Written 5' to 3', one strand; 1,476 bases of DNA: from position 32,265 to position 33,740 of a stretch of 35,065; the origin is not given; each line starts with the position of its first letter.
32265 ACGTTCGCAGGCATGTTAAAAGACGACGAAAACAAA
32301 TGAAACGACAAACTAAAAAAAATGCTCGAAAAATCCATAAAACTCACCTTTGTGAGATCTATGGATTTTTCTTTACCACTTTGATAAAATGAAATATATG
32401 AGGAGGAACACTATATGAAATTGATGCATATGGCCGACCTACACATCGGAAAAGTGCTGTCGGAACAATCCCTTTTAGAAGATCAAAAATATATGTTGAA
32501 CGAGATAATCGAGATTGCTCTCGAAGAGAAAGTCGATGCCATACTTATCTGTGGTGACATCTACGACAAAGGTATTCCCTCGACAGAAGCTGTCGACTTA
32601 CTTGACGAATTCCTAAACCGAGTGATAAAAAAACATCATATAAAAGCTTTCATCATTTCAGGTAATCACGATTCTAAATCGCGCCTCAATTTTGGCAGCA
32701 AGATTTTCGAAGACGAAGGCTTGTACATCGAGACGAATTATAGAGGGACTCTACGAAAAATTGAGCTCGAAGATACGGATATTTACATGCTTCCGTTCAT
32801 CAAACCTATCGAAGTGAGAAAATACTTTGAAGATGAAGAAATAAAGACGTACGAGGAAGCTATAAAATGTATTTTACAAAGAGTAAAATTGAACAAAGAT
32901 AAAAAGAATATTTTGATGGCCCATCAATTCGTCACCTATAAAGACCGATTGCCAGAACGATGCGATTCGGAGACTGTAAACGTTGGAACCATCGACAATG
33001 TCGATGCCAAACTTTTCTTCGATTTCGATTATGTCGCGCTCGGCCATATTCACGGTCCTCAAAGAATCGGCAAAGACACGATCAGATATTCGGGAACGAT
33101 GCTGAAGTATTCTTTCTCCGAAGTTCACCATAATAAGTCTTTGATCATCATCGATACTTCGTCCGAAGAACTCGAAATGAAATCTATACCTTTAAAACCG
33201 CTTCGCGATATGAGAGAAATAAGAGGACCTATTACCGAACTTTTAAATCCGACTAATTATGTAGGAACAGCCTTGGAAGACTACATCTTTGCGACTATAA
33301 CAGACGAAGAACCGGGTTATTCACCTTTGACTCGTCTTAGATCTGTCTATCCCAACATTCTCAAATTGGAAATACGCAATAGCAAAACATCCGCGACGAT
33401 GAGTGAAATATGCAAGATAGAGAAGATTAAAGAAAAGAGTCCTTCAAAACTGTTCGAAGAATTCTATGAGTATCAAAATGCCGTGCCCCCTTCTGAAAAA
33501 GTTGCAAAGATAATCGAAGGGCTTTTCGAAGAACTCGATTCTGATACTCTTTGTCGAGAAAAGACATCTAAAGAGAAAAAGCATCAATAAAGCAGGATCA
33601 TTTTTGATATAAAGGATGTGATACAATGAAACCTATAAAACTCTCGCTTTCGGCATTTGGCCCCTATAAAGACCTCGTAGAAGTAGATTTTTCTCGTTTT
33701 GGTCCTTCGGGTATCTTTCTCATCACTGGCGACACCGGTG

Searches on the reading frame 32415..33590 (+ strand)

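Call 41: search_protein_families(library=pfam, proteins=[window:32415-33590:+], max_evalue=0.5)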
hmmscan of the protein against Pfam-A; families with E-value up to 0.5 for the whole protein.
window:32415-33590:+ (391 aa): 5 families
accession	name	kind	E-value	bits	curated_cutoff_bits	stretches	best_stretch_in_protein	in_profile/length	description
PF12320.13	SbcD_C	-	3e-19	69.7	24.4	1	262-355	1-94/94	Type 5 capsule protein repressor C-terminal domain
PF00149.33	Metallophos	-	4.8e-18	66.7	21.5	1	1-215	1-191/191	Calcineurin-like phosphoesterase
PF12850.12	Metallophos_2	-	6.1e-07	30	27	1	1-217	1-121/154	Calcineurin-like phosphoesterase superfamily domain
PF14582.11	Metallophos_3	-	0.035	13.9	28.2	0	13-86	7-100/259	Metallophosphoesterase, calcineurin superfamily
PF04042.21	DNA_pol_E_B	-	0.19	11.5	29.1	0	60-91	16-47/210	DNA polymerase alpha/epsilon subunit B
